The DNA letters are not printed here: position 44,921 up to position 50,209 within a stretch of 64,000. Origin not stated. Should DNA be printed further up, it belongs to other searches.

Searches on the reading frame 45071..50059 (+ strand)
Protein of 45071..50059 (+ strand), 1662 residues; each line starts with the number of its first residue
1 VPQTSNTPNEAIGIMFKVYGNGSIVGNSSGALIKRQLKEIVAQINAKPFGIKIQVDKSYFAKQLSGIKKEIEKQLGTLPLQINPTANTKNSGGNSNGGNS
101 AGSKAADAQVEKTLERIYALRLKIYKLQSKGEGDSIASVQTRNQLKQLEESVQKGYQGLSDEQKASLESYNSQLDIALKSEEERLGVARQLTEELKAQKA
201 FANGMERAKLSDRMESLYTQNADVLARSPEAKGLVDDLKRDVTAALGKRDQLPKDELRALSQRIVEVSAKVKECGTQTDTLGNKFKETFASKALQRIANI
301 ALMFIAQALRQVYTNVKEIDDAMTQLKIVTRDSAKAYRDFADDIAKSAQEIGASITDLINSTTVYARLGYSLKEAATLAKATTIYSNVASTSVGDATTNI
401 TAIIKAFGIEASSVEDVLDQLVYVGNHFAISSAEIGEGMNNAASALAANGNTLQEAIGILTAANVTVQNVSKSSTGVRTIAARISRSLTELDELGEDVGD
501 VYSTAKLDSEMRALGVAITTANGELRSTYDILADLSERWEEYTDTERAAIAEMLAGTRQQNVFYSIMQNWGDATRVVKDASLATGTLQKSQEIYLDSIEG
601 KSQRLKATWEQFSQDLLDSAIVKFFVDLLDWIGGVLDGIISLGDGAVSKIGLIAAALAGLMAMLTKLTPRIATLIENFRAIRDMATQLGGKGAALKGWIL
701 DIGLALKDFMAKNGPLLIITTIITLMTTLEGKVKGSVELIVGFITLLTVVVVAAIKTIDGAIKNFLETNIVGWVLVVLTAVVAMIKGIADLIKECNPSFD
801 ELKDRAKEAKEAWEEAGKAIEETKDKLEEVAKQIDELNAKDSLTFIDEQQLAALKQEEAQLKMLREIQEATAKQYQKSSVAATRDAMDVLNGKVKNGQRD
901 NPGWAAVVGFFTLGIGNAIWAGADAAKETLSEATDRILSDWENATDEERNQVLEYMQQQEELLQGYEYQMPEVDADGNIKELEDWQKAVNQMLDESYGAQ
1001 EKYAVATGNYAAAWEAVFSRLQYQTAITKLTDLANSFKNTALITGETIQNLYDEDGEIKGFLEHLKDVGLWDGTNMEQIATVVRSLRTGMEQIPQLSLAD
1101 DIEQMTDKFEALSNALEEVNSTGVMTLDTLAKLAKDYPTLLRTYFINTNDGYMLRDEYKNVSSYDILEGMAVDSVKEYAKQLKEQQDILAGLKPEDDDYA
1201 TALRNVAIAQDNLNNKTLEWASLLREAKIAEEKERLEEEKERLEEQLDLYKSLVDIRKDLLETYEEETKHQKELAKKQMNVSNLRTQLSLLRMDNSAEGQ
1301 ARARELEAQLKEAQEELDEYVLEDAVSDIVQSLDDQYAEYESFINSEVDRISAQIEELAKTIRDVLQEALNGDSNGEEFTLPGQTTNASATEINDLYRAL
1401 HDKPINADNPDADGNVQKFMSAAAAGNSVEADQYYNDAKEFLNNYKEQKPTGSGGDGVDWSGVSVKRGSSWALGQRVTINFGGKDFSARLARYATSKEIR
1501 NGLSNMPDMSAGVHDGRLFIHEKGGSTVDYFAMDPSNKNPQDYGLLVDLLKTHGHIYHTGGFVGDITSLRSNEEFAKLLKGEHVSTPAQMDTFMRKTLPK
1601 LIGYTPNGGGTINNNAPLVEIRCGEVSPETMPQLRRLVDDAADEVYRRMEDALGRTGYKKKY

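Call 61: search_protein_families(library=phrogs, proteins=[window:45071-50059:+], max_evalue=0.00001)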
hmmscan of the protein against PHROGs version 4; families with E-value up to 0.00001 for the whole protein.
window:45071-50059:+ (1662 aa): 15 families
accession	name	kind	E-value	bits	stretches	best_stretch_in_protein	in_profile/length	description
phrog_4211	-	tail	9.3e-71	239.5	2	36-862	320-1098/2625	tail length tape measure protein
phrog_14917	-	tail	1.8e-36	126.2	1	274-882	295-850/2249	tail length tape measure protein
phrog_1272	-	tail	1.3e-29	103.7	1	143-1102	73-961/1606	tail length tape measure protein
phrog_991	-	tail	1.4e-21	76.9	1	182-925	180-821/1966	tail length tape measure protein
phrog_167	-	tail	1.6e-20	73.5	1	104-788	42-713/1555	tail length tape measure protein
phrog_28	-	tail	2.7e-18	66.9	1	139-1315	141-1126/1228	tail length tape measure protein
phrog_1533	-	tail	1.5e-17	63.5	1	104-949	40-825/1688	tail length tape measure protein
phrog_34405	-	tail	5.3e-17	61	1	294-660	148-510/2675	tail length tape measure protein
phrog_21411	-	unknown function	8.2e-17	61.4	1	503-664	17-184/1398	-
phrog_4704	-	tail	8.3e-13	48.9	1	52-696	14-581/625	tail length tape measure protein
phrog_10871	-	tail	8.4e-13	47.7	1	521-667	31-159/2054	tail length tape measure protein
phrog_5218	-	unknown function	3.1e-12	46.4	1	138-1003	45-930/1599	-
phrog_1293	-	tail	3.8e-09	35.9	1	140-1108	47-935/1424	tail length tape measure protein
phrog_13137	-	tail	9.9e-07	28.7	1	233-470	274-536/541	tail length tape measure protein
phrog_14441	-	tail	1.9e-06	28.8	1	284-454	48-216/241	tail length tape measure protein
